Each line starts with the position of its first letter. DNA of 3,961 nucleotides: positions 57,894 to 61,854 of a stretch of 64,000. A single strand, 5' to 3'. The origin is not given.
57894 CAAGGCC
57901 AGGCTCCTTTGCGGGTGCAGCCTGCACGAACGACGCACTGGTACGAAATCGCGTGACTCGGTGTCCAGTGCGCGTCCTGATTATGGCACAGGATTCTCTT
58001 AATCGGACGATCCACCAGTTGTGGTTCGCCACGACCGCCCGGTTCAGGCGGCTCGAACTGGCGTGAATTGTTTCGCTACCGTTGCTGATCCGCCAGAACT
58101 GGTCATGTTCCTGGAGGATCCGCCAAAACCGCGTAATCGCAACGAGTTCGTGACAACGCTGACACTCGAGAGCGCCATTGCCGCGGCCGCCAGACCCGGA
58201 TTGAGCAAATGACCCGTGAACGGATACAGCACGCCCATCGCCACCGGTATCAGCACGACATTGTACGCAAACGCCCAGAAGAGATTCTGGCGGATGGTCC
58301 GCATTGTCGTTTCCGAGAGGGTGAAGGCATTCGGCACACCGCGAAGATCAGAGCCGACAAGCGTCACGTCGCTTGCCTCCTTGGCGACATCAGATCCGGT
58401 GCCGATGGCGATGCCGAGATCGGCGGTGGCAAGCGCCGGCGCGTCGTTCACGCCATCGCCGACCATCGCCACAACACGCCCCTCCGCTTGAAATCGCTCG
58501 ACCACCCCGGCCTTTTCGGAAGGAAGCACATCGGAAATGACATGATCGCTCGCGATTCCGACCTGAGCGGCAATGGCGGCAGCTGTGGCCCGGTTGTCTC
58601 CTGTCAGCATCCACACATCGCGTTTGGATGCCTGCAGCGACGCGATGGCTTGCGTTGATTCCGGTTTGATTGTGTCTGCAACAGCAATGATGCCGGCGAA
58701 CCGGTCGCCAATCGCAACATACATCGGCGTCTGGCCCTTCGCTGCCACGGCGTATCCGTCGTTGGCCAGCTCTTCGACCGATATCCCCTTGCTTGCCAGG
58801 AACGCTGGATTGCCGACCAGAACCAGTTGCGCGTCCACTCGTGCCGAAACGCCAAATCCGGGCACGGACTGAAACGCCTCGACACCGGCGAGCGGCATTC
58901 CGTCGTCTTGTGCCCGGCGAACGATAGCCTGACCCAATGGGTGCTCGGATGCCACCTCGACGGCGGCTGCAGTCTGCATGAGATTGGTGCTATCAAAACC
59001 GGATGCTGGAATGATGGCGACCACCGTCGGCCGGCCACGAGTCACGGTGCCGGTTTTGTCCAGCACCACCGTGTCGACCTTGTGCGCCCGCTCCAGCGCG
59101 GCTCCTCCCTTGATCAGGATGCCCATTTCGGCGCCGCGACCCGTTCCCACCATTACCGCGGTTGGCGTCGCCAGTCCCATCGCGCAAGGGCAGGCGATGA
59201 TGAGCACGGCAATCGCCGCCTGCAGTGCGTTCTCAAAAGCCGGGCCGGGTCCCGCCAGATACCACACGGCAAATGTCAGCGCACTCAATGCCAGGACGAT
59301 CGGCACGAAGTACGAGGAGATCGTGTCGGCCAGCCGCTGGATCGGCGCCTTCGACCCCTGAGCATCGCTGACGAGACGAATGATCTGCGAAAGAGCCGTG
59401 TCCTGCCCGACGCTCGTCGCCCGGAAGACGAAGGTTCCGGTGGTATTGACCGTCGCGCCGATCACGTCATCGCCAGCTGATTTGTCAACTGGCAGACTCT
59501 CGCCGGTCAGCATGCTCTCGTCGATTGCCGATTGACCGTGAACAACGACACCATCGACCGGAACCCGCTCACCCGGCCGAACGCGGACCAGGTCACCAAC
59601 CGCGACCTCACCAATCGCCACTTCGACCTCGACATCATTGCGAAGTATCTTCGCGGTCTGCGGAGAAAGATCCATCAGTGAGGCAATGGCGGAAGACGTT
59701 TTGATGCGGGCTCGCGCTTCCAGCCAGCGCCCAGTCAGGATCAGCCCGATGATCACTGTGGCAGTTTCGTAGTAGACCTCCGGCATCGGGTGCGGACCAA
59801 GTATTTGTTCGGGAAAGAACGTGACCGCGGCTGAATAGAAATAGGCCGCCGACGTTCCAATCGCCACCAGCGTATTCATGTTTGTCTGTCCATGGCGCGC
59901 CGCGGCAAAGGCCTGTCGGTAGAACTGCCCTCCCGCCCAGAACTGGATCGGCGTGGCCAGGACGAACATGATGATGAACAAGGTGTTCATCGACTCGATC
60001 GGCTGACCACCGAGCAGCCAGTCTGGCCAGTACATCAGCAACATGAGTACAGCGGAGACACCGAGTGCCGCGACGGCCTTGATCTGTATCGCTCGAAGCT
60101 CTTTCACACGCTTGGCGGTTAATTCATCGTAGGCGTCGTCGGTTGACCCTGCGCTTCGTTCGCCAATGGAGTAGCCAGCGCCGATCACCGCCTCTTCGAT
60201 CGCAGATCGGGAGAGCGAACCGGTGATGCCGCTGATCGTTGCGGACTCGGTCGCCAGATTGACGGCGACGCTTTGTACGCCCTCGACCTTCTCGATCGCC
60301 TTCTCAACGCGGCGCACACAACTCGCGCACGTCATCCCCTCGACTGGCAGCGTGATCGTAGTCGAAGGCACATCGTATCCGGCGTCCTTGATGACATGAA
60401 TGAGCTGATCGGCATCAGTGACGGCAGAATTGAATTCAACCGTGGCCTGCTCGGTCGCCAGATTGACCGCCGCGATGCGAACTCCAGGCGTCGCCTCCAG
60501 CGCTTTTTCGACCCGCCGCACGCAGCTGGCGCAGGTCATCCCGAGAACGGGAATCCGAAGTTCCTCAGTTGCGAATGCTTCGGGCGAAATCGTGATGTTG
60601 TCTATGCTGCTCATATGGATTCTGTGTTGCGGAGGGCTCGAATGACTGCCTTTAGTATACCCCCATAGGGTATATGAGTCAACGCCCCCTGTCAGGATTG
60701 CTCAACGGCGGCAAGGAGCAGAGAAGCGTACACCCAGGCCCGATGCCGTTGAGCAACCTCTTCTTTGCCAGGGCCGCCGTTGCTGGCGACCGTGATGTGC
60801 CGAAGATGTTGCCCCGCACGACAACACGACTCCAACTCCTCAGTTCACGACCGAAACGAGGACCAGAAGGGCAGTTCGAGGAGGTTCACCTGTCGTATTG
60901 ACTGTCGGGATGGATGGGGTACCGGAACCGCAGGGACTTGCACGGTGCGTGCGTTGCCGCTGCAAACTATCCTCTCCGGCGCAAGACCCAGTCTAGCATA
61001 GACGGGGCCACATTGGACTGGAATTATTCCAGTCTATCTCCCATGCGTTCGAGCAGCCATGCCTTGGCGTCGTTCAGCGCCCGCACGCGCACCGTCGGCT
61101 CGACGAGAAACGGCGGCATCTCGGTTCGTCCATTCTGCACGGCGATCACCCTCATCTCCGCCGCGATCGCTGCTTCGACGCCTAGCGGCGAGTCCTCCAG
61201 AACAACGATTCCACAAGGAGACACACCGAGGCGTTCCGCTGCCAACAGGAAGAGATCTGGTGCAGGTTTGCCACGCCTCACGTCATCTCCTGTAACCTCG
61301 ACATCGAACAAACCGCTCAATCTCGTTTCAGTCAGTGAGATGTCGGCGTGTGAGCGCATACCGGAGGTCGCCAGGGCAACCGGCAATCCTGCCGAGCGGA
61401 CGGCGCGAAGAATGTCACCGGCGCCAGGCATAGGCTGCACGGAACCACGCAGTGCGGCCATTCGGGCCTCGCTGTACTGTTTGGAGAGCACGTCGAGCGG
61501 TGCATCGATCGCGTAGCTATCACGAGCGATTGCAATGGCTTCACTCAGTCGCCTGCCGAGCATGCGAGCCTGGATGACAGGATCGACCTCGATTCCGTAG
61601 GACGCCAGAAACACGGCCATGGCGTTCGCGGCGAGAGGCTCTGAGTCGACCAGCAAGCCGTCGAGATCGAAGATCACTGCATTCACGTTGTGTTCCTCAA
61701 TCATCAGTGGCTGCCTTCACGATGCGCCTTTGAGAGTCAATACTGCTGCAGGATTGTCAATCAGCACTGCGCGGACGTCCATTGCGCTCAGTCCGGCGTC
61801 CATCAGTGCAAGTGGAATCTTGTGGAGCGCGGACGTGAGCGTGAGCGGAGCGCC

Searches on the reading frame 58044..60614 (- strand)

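Call 50: search_protein_families(library=pfam, proteins=[window:58044-60614:-], max_evalue=0.00001)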
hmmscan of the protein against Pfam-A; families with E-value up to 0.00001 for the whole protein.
window:58044-60614:- (856 aa): 4 families
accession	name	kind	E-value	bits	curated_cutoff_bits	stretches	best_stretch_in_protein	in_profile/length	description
PF00122.25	E1-E2_ATPase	-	1.2e-61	207.8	28.1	1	316-496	2-180/181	E1-E2 ATPase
PF00702.32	Hydrolase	-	4.1e-36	125.6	26.4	1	513-732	1-191/191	haloacid dehalogenase-like hydrolase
PF00403.32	HMA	-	3.9e-34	117.3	24.8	2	88-148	1-61/62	Heavy-metal-associated domain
PF19803.4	DUF6286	-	5.2e-06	27.3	35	0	24-75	33-84/108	Family of unknown function (DUF6286)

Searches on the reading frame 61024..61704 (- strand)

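Call 50: search_protein_families(library=pfam, proteins=[window:61024-61704:-], max_evalue=0.00001)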
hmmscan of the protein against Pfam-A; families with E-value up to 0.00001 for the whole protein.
window:61024-61704:- (226 aa): 3 families
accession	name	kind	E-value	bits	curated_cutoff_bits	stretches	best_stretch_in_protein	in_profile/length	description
PF13419.12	HAD_2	-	3.9e-28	99.2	23.8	1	10-189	1-178/178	Haloacid dehalogenase-like hydrolase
PF00702.32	Hydrolase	-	8.1e-25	88.8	26.4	1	8-182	2-190/191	haloacid dehalogenase-like hydrolase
PF13242.12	Hydrolase_like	-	2.2e-06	27.9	22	0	144-195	2-54/75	HAD-hyrolase-like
